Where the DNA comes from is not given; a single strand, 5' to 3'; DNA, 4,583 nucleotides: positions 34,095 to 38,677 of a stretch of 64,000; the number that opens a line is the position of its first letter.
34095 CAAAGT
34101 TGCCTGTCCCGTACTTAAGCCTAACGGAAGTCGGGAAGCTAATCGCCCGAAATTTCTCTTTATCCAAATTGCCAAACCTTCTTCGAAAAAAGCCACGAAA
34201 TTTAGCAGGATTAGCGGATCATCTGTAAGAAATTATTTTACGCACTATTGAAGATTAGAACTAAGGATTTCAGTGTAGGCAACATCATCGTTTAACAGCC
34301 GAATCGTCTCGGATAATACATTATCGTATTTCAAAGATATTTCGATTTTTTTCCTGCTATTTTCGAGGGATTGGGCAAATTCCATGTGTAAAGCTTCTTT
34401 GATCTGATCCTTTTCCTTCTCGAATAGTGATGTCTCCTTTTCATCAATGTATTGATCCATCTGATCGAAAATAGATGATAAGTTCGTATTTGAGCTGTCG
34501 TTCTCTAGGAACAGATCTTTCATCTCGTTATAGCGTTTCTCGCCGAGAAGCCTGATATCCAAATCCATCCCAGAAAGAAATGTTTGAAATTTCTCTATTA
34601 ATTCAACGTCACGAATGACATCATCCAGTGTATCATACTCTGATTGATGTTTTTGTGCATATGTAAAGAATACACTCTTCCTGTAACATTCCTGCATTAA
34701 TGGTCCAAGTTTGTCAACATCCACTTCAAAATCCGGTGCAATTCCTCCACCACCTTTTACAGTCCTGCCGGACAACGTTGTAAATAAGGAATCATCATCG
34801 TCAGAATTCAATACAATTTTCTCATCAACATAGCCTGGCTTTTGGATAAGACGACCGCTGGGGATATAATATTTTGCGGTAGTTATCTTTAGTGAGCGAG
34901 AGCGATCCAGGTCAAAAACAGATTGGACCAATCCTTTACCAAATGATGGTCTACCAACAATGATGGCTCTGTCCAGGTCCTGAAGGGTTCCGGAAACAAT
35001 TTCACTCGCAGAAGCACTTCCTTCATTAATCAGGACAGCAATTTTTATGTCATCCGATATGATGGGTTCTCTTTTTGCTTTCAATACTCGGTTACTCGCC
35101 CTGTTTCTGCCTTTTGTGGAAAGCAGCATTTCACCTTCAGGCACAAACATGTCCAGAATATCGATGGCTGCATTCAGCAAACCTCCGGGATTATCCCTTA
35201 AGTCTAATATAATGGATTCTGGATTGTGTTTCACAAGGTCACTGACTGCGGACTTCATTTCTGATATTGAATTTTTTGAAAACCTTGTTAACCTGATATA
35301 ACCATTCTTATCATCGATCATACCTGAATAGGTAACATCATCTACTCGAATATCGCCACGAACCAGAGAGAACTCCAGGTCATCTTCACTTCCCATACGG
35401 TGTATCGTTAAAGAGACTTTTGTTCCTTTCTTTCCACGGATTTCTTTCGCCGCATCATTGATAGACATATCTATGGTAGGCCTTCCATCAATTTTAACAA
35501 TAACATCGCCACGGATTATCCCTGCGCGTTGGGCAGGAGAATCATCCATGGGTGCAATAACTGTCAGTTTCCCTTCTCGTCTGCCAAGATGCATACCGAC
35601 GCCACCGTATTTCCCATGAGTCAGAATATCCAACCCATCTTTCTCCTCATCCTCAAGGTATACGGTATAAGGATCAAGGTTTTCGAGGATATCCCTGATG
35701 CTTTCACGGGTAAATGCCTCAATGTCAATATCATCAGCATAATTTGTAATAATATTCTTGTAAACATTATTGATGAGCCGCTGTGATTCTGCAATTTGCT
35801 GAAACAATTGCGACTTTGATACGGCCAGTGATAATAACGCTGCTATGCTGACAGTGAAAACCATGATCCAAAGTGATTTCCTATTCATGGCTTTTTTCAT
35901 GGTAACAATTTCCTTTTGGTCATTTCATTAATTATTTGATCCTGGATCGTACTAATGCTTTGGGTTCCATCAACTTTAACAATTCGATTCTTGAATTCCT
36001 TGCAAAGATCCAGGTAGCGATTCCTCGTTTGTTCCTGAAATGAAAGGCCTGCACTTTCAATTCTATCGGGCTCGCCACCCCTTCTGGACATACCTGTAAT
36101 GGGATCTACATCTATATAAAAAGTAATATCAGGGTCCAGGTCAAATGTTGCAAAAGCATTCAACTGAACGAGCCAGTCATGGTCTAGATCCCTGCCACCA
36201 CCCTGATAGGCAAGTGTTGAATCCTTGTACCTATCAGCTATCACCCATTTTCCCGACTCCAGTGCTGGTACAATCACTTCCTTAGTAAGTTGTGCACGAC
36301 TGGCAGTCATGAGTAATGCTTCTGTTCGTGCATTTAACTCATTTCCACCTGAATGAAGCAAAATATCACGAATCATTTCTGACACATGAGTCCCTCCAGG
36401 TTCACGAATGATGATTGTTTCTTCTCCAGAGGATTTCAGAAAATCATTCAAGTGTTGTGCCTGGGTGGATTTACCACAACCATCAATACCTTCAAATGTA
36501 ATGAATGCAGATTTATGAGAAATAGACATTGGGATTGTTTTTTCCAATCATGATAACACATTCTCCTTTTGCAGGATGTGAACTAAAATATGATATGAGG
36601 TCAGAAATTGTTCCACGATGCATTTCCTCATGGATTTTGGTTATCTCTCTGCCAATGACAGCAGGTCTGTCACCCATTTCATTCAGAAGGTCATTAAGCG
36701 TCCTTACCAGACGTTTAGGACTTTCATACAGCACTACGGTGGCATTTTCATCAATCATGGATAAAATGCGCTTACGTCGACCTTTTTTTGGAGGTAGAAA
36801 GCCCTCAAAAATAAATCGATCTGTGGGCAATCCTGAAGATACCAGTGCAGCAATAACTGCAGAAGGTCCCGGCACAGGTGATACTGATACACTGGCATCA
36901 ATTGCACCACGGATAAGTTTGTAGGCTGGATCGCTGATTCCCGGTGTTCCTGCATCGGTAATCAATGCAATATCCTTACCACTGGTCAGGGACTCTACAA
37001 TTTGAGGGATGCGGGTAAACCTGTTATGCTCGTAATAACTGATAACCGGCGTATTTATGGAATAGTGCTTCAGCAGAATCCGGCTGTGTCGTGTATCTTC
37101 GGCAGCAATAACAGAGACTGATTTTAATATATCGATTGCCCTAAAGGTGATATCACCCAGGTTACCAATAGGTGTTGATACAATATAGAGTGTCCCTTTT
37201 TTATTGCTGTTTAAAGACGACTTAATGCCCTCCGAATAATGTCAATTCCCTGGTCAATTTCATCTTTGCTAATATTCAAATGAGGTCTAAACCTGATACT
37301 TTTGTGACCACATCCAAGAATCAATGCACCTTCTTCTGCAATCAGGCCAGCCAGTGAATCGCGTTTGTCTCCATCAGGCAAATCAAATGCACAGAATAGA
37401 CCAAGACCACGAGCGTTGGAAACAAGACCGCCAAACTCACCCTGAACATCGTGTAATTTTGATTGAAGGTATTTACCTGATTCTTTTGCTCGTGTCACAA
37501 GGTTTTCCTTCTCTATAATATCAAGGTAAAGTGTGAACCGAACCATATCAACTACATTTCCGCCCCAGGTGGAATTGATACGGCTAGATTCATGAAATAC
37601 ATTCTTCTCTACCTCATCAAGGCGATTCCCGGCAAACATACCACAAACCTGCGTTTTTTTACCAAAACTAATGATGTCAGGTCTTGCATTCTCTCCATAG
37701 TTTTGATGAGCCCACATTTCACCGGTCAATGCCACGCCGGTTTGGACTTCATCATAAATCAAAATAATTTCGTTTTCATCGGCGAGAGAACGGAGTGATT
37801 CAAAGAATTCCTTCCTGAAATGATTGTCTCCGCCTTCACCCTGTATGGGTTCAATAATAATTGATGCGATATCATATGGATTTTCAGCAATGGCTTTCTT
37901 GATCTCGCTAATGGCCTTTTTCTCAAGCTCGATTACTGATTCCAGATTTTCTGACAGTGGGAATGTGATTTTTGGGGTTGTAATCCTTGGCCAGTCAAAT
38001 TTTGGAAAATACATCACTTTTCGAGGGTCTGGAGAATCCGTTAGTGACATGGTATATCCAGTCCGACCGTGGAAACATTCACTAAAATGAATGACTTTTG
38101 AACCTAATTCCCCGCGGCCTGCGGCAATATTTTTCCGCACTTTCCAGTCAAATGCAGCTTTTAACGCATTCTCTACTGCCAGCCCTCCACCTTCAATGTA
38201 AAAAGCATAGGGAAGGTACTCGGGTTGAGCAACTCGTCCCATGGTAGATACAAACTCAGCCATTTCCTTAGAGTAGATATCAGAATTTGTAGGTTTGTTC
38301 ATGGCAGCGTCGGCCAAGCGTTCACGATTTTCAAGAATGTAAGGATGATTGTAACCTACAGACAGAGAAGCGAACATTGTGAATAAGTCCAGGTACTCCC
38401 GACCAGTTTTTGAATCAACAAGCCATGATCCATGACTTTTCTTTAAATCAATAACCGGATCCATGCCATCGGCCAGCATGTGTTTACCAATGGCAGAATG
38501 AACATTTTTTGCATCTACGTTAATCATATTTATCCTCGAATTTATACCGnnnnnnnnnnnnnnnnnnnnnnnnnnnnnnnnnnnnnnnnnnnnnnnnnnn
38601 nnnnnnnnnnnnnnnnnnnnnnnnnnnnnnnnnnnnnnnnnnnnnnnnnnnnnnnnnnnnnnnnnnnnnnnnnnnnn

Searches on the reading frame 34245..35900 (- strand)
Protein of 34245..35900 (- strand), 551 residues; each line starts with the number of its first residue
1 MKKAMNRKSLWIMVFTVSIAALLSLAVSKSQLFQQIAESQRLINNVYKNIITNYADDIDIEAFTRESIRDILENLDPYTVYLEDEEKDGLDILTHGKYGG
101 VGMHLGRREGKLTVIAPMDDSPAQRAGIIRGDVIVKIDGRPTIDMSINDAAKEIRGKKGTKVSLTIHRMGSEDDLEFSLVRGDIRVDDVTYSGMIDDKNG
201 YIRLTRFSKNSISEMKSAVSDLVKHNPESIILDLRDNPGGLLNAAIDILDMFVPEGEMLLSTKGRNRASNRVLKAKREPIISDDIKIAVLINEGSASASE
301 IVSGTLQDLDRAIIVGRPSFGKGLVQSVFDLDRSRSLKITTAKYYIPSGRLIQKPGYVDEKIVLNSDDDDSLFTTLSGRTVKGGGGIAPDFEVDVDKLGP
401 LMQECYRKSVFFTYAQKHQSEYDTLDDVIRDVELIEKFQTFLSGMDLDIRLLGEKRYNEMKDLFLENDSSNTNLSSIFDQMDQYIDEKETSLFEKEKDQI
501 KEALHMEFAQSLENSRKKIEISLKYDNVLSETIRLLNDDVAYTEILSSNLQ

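Call 39: search_protein_families(library=ncbifam, proteins=[window:34245-35900:-], max_evalue=0.00001)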
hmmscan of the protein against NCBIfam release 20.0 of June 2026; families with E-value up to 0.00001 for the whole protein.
window:34245-35900:- (551 aa): 12 families
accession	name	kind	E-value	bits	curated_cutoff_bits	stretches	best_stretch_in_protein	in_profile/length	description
TIGR00225.1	prc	subfamily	3.9e-91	305.6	218.6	1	58-367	12-317/335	C-terminal processing peptidase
TIGR03900.1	prc_long_Delta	hypoth_equivalog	3.3e-87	293.5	660.95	1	67-358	108-399/973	MXAN_5808 family serine peptidase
NF045590.1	Cterm_S41_CtpC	exception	2.1e-82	277.1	665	1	64-363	80-378/418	carboxyl-terminal processing protease CtpC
NF045588.1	Cterm_S41_CtpA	exception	9.3e-77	258.6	625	1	61-365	72-378/401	carboxyl-terminal processing protease CtpA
NF052377.1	lmo1851_S41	exception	1e-75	255.3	725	1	10-358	13-362/468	lmo1851 family serine protease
NF045589.1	Cterm_S41_CtpB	exception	2e-75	254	633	1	66-358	83-375/416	carboxyl-terminal processing protease CtpB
NF045591.1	Cterm_S41_CtpZ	exception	7.5e-61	206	525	1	64-364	75-375/403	carboxyl-terminal processing protease CtpZ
NF051464.1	tail_spec_CT441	exception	2.8e-47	161.8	700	1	52-366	200-527/645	tail-specific protease Tsp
NF008388.1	PRK11186.1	exception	4.8e-31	107.8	825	1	64-331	211-486/663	carboxy terminal-processing peptidase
NF058627.1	S41_Gfo1087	equivalog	3.1e-13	49.4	455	1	118-323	141-367/489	GFO_1087 family putative carboxy terminal peptidase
NF033424.1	chlamy_CPAF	equivalog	1.5e-07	30.4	250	0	286-323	458-495/564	protease-like activity factor CPAF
TIGR02037.1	degP_htrA_DO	subfamily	4.7e-07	29.1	416.2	1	115-181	264-329/434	Do family serine endopeptidase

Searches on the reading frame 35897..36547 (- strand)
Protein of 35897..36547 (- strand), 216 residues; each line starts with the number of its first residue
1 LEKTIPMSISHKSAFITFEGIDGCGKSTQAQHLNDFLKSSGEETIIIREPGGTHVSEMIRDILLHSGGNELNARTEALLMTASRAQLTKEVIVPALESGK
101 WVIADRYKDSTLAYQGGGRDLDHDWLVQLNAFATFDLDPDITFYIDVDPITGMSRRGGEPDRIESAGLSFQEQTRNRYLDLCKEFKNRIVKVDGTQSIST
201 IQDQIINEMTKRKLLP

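Call 39: search_protein_families(library=ncbifam, proteins=[window:35897-36547:-], max_evalue=0.00001)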
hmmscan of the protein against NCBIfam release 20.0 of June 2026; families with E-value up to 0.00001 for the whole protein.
window:35897-36547:- (216 aa): 2 families
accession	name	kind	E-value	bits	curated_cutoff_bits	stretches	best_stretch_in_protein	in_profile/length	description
TIGR00041.1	DTMP_kinase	equivalog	3.6e-53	180.2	83.25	1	12-205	3-196/196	dTMP kinase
NF005923.0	PRK07933.1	equivalog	1.9e-08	33.9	193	1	15-154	2-148/213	dTMP kinase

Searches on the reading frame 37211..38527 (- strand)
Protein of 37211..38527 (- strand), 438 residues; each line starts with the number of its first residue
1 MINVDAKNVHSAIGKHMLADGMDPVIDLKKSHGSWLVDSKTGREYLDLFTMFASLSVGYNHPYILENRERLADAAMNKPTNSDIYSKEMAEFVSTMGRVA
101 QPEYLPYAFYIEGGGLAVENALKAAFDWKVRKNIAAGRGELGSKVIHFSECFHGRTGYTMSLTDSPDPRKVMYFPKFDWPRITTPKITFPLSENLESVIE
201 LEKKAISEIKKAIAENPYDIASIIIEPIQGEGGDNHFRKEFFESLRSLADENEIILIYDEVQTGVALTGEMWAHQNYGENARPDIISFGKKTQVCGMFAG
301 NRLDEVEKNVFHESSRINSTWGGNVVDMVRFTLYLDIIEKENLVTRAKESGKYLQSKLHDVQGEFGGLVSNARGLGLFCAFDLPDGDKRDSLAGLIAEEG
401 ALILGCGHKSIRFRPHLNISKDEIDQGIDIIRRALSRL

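Call 38: search_protein_families(library=ncbifam, proteins=[window:37211-38527:-], max_evalue=0.00001)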
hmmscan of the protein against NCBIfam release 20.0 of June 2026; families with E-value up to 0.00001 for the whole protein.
window:37211-38527:- (438 aa): 67 families (the best 25 are shown)
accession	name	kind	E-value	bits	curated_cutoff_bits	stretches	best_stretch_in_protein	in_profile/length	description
TIGR03251.1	LAT_fam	equivalog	1.6e-191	636.5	520.8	1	7-435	2-432/433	L-lysine 6-transaminase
TIGR00699.1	GABAtrns_euk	equivalog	4.5e-76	256.5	567.15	1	20-431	36-460/464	4-aminobutyrate--2-oxoglutarate transaminase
NF004426.0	PRK05769.1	equivalog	1.4e-60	205.4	552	1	28-437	40-439/441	acetyl ornithine aminotransferase family protein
TIGR00707.1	argD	subfamily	2.5e-57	194.4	410.05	1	25-435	10-380/381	acetylornithine/succinylornithine family transaminase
NF005993.0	PRK08117.1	subfamily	4.3e-57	193.6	574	1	24-437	25-429/433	aspartate aminotransferase family protein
NF002325.0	PRK01278.1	subfamily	2.9e-55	187.5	372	1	26-437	15-388/395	acetylornithine transaminase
TIGR00700.1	GABAtrnsam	equivalog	5.2e-47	160.4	506.65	1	31-436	22-419/420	4-aminobutyrate--2-oxoglutarate transaminase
NF002797.0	PRK02936.1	equivalog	8.8e-46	156.4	496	2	206-436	157-378/385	acetylornithine transaminase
NF002874.0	PRK03244.1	equivalog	1.1e-45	156.1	457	1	16-436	17-393/399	acetylornithine transaminase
TIGR01885.1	Orn_aminotrans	equivalog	6.8e-45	153.5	378.4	1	26-435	21-401/402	ornithine--oxo-acid transaminase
NF003145.0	PRK04073.1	equivalog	3.7e-43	147.6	656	1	26-435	24-395/396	ornithine--oxo-acid transaminase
TIGR03246.1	arg_catab_astC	subfamily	1.6e-41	142.6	609.95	1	29-437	22-395/397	acetylornithine/succinylornithine family transaminase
NF008570.0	PRK11522.1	equivalog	2.6e-41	141.7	612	1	31-437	76-456/464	putrescine aminotransferase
NF003468.0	PRK05093.1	subfamily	4e-41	141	522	1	29-437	28-401/405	acetylornithine/succinyldiaminopimelate transaminase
NF005376.0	PRK06918.1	equivalog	6e-41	140.3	676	1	30-436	42-442/451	4-aminobutyrate--2-oxoglutarate transaminase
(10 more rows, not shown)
